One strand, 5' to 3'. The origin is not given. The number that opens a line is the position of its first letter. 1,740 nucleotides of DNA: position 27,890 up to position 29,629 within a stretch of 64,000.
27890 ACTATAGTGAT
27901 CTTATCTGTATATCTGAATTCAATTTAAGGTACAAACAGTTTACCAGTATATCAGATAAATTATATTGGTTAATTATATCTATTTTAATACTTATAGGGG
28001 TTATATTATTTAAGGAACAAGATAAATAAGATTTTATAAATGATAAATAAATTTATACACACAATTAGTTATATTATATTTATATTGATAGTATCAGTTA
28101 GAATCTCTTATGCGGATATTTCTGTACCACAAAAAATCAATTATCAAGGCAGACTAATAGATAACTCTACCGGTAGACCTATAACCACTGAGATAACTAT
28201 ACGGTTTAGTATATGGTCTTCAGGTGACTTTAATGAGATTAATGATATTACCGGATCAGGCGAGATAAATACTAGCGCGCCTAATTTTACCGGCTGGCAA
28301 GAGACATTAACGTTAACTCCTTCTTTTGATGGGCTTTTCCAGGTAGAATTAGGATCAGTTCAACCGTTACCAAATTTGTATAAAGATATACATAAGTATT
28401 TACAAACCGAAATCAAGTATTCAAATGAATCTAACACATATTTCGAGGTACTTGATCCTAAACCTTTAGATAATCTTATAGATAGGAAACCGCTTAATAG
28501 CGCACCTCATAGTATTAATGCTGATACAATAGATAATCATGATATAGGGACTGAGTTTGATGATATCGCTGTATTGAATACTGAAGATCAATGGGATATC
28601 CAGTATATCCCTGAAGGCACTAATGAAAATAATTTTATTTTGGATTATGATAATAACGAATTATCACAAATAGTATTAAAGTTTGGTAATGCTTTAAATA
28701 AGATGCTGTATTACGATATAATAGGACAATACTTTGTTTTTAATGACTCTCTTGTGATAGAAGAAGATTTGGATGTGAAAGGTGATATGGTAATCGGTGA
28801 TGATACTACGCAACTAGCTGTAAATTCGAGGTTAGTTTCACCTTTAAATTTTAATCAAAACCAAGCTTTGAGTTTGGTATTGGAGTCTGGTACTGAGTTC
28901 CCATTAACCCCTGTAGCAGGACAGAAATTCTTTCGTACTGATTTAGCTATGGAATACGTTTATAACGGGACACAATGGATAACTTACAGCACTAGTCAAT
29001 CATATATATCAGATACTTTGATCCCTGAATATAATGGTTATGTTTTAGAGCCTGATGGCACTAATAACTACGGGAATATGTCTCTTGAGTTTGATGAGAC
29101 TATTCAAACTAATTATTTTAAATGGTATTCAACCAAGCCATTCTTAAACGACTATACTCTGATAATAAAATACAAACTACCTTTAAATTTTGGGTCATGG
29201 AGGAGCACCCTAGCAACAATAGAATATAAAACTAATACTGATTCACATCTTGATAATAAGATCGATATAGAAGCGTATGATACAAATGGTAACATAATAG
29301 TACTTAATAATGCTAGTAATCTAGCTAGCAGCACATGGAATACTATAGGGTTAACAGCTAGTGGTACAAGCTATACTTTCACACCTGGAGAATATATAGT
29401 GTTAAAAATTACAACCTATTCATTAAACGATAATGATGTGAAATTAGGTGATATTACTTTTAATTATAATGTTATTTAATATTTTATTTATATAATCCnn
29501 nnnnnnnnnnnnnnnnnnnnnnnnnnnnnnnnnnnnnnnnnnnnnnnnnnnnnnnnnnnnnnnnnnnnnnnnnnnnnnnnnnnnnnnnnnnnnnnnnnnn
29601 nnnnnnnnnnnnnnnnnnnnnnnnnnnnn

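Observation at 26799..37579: Surface-fibre / giant pilin / PilT / VirD4-like ATPase cluster: candidate cell-attachment or DNA-trafficking apparatus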

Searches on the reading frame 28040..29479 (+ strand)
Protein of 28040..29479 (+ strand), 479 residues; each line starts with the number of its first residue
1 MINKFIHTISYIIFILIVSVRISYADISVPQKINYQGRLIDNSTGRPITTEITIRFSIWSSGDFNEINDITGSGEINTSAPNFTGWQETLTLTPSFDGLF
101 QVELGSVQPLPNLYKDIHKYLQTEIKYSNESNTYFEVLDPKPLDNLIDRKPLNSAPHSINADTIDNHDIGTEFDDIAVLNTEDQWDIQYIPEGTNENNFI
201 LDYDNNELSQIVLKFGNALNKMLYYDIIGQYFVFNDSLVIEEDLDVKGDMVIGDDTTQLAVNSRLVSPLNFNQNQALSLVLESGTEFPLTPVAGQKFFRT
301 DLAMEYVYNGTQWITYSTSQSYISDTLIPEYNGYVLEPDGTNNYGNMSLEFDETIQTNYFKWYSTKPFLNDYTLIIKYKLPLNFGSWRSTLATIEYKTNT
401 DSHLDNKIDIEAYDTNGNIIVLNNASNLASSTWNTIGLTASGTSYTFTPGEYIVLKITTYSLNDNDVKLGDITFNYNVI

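Call 3: search_protein_families(library=pfam, proteins=[window:28040-29479:+], max_evalue=0.01)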
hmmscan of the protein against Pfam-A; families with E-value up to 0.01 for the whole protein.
window:28040-29479:+ (479 aa): 0 families

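Call 4: search_protein_families(library=ncbifam, proteins=[window:28040-29479:+], max_evalue=0.01)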
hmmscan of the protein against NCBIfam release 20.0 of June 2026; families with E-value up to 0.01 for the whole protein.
window:28040-29479:+ (479 aa): 0 families

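Call 26: find_homologous_proteins(query=window:28040-29479:+)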
Query window:28040-29479:+ (479 aa): 15 proteins with E <= 0.001 among 6073 candidates.
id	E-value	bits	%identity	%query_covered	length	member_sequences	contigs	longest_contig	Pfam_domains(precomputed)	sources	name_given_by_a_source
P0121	0.0e+0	1069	100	100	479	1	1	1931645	-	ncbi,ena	-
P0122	4.4e-123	430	43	99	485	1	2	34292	-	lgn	-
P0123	9.2e-121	422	43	99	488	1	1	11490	-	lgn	-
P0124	3.4e-77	278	35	97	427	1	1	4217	-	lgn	-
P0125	2.8e-70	255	36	99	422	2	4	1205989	-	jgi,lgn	jgi:hypothetical protein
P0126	5.8e-67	245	45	39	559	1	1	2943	-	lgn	-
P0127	1.4e-66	243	35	94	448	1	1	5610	-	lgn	-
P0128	1.6e-64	236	41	43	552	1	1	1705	-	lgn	-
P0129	6.8e-63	231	35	97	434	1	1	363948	-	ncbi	-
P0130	1.3e-62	230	34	93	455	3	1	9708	-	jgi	-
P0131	1.1e-61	227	32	99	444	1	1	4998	-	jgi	jgi:hypothetical protein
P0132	2.3e-61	226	32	99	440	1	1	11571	-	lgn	-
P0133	9.6e-59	217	32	95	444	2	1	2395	-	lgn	-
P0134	4.7e-57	212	32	94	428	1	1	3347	-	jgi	jgi:hypothetical protein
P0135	2.6e-40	157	28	62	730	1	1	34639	-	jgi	-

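Call 27: find_encoding_contigs(protein=P0125, flank=10000, max_places=3)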
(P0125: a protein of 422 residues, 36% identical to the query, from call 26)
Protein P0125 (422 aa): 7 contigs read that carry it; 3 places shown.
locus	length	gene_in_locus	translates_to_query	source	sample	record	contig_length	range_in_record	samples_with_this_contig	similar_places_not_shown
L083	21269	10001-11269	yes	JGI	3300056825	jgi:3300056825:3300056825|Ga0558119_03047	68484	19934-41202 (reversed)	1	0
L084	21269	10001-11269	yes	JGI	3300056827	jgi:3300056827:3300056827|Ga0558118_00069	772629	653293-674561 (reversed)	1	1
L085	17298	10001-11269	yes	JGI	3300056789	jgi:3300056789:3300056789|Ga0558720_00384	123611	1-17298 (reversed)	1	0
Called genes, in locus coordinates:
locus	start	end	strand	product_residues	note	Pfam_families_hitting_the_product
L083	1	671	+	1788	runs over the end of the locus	PF18884:TSP3_bac (faint)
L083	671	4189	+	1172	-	PF22237:SO2946-like_C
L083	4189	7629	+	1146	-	PF13229:Beta_helix, PF22237:SO2946-like_C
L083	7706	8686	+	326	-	PF00395:SLH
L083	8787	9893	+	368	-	-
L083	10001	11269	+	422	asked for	-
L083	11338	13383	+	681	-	-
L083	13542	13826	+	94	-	-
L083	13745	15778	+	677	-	PF02415:Chlam_PMP (faint), PF13229:Beta_helix, PF05048:NosD (weak)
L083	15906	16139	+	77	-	-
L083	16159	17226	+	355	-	PF00004:AAA (weak), PF16193:AAA_assoc_2, PF12002:MgsA_C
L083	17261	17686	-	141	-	-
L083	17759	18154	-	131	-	PF00494:SQS_PSY (weak)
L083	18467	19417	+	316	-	PF00056:Ldh_1_N, PF02866:Ldh_1_C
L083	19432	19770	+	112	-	PF03960:ArsC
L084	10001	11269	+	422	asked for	-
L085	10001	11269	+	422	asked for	-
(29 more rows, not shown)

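Call 28: find_encoding_contigs(protein=P0129, flank=10000, max_places=2)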
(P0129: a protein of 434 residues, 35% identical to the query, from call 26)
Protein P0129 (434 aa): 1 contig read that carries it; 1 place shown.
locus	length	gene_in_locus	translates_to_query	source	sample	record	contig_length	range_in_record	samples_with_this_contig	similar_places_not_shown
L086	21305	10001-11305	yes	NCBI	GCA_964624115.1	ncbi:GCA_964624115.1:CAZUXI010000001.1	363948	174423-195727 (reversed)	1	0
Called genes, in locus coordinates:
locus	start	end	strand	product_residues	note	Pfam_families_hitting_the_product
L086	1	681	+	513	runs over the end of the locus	PF12072:RNase_Y_N, PF01966:HD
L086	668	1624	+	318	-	PF00890:FAD_binding_2 (weak), PF01134:GIDA (faint), PF03486:HI0933_like (faint), PF07992:Pyr_redox_2, PF13241:NAD_binding_7 (faint), PF13738:Pyr_redox_3, PF00070:Pyr_redox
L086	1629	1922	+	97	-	-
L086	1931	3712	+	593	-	PF12229:PG_binding_4, PF04294:VanW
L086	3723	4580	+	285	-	PF12895:ANAPC3 (faint), PF13431:TPR_17 (faint), PF14559:TPR_19 (faint), PF23914:TPR_CcmH_CycH (faint), PF13176:TPR_7 (faint), PF00515:TPR_1 (weak), PF07719:TPR_2 (weak), PF21033:RMD1-3 (weak), +6 more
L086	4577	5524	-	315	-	PF13177:DNA_pol3_delta2, PF00004:AAA (weak)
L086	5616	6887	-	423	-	PF08245:Mur_ligase_M, PF02875:Mur_ligase_C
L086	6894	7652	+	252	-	PF00160:Pro_isomerase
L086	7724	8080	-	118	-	PF00453:Ribosomal_L20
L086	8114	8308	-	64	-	PF01632:Ribosomal_L35p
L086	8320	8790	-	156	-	PF05198:IF3_N, PF00707:IF3_C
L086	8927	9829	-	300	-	-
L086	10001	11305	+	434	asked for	-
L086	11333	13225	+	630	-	-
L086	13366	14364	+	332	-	PF00395:SLH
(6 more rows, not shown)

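Call 44: search_protein_families(library=phrogs, proteins=[window:28040-29479:+], max_evalue=0.01)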
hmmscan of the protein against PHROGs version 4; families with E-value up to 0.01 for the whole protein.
window:28040-29479:+ (479 aa): 3 families
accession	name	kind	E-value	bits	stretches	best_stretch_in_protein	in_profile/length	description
phrog_8309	-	unknown function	1.6e-06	28.5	1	264-319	2-57/312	-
phrog_20787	-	head and packaging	0.0062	17.7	0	284-315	30-61/67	virion structural protein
phrog_16452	-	unknown function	0.0093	16.5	0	290-430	53-188/202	-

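Call 66: find_encoding_contigs(protein=P0135, flank=10000, max_places=2)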
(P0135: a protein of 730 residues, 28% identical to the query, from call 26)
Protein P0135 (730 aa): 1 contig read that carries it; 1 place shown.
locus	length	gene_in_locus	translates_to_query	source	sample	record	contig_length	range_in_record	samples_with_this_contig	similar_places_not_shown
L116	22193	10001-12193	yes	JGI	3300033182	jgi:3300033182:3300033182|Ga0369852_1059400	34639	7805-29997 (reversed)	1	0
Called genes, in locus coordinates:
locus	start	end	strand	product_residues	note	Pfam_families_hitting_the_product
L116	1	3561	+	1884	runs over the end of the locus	PF12768:Rax2 (faint), PF17164:DUF5122 (weak), PF13948:DUF4215 (faint), PF17164:DUF5122 (weak), PF00395:SLH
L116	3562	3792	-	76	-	PF07866:DUF1653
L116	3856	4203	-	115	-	-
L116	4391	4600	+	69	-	PF01165:Ribosomal_S21 (weak)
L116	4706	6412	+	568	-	PF00437:T2SSE, PF25199:nSTAND_NTPase5 (faint)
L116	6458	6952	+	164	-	-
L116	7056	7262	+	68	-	-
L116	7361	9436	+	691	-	PF22745:Nlig-Ia, PF01653:DNA_ligase_aden, PF03120:OB_DNA_ligase, PF03119:DNA_ligase_ZBD, PF12826:HHH_2, PF14520:HHH_5 (weak), PF00633:HHH (weak), PF00533:BRCT, +1 more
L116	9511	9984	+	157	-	-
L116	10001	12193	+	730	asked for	-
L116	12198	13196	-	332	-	PF00395:SLH (weak)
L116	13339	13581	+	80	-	-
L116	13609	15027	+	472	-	PF08245:Mur_ligase_M, PF02875:Mur_ligase_C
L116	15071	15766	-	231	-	-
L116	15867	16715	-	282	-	-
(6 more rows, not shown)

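Call 67: find_encoding_contigs(protein=P0132, flank=10000, max_places=2)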
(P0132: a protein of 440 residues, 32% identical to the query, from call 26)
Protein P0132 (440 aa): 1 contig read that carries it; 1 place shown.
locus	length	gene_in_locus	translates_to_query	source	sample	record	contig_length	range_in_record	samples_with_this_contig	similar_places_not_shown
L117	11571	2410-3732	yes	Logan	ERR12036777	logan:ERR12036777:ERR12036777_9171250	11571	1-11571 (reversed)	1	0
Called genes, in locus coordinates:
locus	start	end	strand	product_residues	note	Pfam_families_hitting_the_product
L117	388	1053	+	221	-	PF00160:Pro_isomerase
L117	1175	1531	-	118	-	PF00453:Ribosomal_L20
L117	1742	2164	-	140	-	PF05198:IF3_N, PF00707:IF3_C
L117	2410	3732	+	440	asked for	-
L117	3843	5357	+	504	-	-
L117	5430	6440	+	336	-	PF00395:SLH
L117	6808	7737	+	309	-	-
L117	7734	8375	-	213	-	PF21176:RecR_HhH, PF02132:RecR_ZnF (weak), PF01751:Toprim, PF13662:Toprim_4, PF21175:RecR_C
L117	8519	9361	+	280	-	-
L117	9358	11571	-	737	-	?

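Call 68: find_encoding_contigs(protein=P0130, flank=10000, max_places=2)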
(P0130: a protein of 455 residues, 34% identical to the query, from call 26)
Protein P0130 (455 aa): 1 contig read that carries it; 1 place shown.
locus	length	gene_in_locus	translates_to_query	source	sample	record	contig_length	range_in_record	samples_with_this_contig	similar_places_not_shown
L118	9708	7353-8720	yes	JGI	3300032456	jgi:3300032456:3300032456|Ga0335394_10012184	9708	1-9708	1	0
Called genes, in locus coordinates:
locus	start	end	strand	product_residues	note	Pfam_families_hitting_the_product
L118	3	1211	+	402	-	?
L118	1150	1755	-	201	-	PF02353:CMAS (weak), PF13649:Methyltransf_25 (weak)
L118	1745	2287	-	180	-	PF08123:DOT1 (weak)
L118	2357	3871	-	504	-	PF00515:TPR_1 (faint), PF07719:TPR_2 (faint)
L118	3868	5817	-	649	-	PF03477:ATP-cone (weak), PF02867:Ribonuc_red_lgC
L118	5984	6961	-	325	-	PF01368:DHH, PF02272:DHHA1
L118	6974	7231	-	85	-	PF13459:Fer4_15, PF13370:Fer4_13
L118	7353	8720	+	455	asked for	-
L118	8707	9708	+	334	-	?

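Call 69: predict_structure(alignment_id=A2)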
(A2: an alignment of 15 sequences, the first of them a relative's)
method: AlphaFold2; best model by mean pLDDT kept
length: 479 residues; sequences in the alignment: 15
mean_pLDDT: 65.9   pTM: 0.38
mean pLDDT of the five models: 65.9, 63.1, 62.9, 62.3, 61.2
residues with pLDDT >= 90: 72; 70-90: 165; 50-70: 110; < 50: 132
segments of 3 or more residues with pLDDT < 50: 19-30, 136-146, 158-208, 240-285, 316-319
pLDDT, mean of each block of 10 residues (from residue 1): 68 58 36 69 72 86 78 80 87 77 79 74 77 49 49 54 30 32 36 32 41 53 61 60 43 39 30 36 48 51 54 52 81 69 75 83 80 87 87 94 90 92 94 94 84 92 88 88
secondary structure, 60 per line:
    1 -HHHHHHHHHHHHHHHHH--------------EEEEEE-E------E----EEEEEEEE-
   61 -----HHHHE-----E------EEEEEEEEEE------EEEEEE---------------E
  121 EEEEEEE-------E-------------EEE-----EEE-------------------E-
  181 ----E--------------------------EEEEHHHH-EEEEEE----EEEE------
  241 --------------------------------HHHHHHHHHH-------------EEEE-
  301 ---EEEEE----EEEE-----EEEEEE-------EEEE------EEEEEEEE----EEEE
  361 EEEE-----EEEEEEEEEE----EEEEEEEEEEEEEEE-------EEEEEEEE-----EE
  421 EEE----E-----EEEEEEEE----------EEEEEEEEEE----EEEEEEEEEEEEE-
elements in order: H2-18 E33-38 E52-59 H66-69 E83-92 E99-104 E120-127 E149-151 E157-159 E212-215 H216-219 E221-226 E231-234 H273-282 E296-299 E304-308 E313-316 E322-327 E335-338 E345-352 E357-364 E370-379 E384-398 E406-413 E419-423 E434-441 E452-461 E466-478

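Call 72: fold_search(model_id=the predicted structure, library=pdb)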
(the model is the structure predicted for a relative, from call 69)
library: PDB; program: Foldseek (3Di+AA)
matches with E <= 10: 1002; with E <= 0.001: 39
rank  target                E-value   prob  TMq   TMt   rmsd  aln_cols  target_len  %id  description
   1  8iq9_B                8.5e-06  1.00  0.22  0.19   4.8       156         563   13  Crystal structure of trimeric K2-2 TSP in complex with tetrasaccharide and octasaccharide (released 2024-02-21)
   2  8iq9_A                1.1e-05  1.00  0.22  0.19   4.7       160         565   12  Crystal structure of trimeric K2-2 TSP in complex with tetrasaccharide and octasaccharide (released 2024-02-21)
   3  8iqe_A                1.8e-05  1.00  0.22  0.19   4.8       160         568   12  Crystal structure of tetrameric K2-2 TSP (released 2024-02-21)
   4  8iqe_B                2.5e-05  1.00  0.21  0.19   4.5       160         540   12  Crystal structure of tetrameric K2-2 TSP (released 2024-02-21)
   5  2xom_A                2.7e-05  1.00  0.19  0.57   7.1       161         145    8  Atomic resolution structure of TmCBM61 in complex with beta-1,4- galactotriose (released 2010-09-08)
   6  8iqe_C                2.7e-05  1.00  0.22  0.19   4.7       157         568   13  Crystal structure of tetrameric K2-2 TSP (released 2024-02-21)
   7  8qpg_TA               3.0e-05  1.00  0.20  0.23  19.0       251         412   12  Turret of Haloferax tailed virus 1 (released 2024-10-09)
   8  2xon_L                3.2e-05  1.00  0.16  0.47  11.1       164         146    7  Structure of TmCBM61 in complex with beta-1,4-galactotriose at 1.4 A resolution (released 2010-09-08)
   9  8iq5_D                3.5e-05  1.00  0.22  0.19   4.5       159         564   12  Crystal structure of trimeric K2-2 TSP (released 2024-02-21)
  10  8iq5_A                3.5e-05  1.00  0.22  0.19   4.4       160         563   11  Crystal structure of trimeric K2-2 TSP (released 2024-02-21)
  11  8iqe_D                3.9e-05  1.00  0.22  0.20   4.4       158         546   11  Crystal structure of tetrameric K2-2 TSP (released 2024-02-21)
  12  5w6h_A                3.9e-05  1.00  0.18  0.13  11.0       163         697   11  Crystal structure of Bacteriophage CBA120 tailspike protein 4 enzymatically active domain (TSP4dN, orf213) (released 2018-10-24)
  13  1v0a                  8.5e-05  1.00  0.18  0.45   8.5       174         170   13  Family 11 Carbohydrate-Binding Module of cellulosomal cellulase Lic26A-Cel5E of Clostridium thermocellum (released 2005-01-12)
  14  4xuo_A                1.5e-04  1.00  0.19  0.45   5.9       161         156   10  Structure of the CBM22-1 xylan-binding domain from Paenibacillus barcinonensis Xyn10C (released 2015-06-03)
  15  9cyn_B                1.5e-04  1.00  0.19  0.37  10.6       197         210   14  Flagellar filament sheath protein FlaA1 (released 2026-03-18)
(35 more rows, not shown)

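Call 73: fold_search(model_id=the predicted structure, library=viral)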
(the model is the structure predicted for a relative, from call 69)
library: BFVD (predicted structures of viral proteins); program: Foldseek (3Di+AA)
matches with E <= 10: 707; with E <= 0.001: 95
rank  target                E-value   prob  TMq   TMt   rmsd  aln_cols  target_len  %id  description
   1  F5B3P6                2.0e-08  1.00  0.20  0.37  14.2       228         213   15  (no name in the UniProt tables at hand)
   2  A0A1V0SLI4            4.9e-07  1.00  0.21  0.16  23.8       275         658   11  Collagen triple helix repeat containing protein [Klosneuvirus KNV1]
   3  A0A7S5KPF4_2          5.4e-07  0.99  0.17  0.07  37.5       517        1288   12  Host specificity protein J [Bacteriophage DSS3_VP1]
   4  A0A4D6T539            7.5e-07  1.00  0.22  0.34   5.0       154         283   17  Tail fiber family protein [Klebsiella phage vB_KpnP_FZ12]
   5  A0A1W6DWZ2            8.9e-07  1.00  0.22  0.10  28.9       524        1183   10  F5/8 type C domain protein [Sphingobium phage Lacusarx]
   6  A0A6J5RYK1            9.9e-07  1.00  0.22  0.25  39.3       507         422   11  Uncharacterized protein [uncultured Caudovirales phage]
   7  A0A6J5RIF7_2          2.0e-06  0.99  0.19  0.10  31.7       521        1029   11  Tip attachment protein J central straight fiber domain-containing protein [uncultured Caudovirales phage]
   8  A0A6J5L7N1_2          2.2e-06  1.00  0.23  0.12  25.5       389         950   12  Uncharacterized protein [uncultured Caudovirales phage]
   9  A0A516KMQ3            3.5e-06  1.00  0.19  0.18   8.4       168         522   17  Putative pectate lyase protein [Bacillus phage vB_BmeM-Goe8]
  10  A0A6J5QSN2            4.6e-06  1.00  0.23  0.22  19.6       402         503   11  Carbohydrate-binding, CenC-like [uncultured Caudovirales phage]
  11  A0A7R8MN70            5.4e-06  1.00  0.22  0.15   4.8       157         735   13  (no name in the UniProt tables at hand)
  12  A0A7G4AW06            5.7e-06  0.99  0.17  0.08  29.8       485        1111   10  Minor tail protein [Streptomyces phage Coruscant]
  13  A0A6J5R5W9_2          6.0e-06  0.99  0.19  0.12  23.6       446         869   10  Uncharacterized protein [uncultured Caudovirales phage]
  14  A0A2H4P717            8.3e-06  1.00  0.23  0.17   5.2       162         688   13  GDSL-like lipase [Pseudomonas phage nickie]
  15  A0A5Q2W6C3            8.3e-06  0.99  0.24  0.11  30.5       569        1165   10  (no name in the UniProt tables at hand)
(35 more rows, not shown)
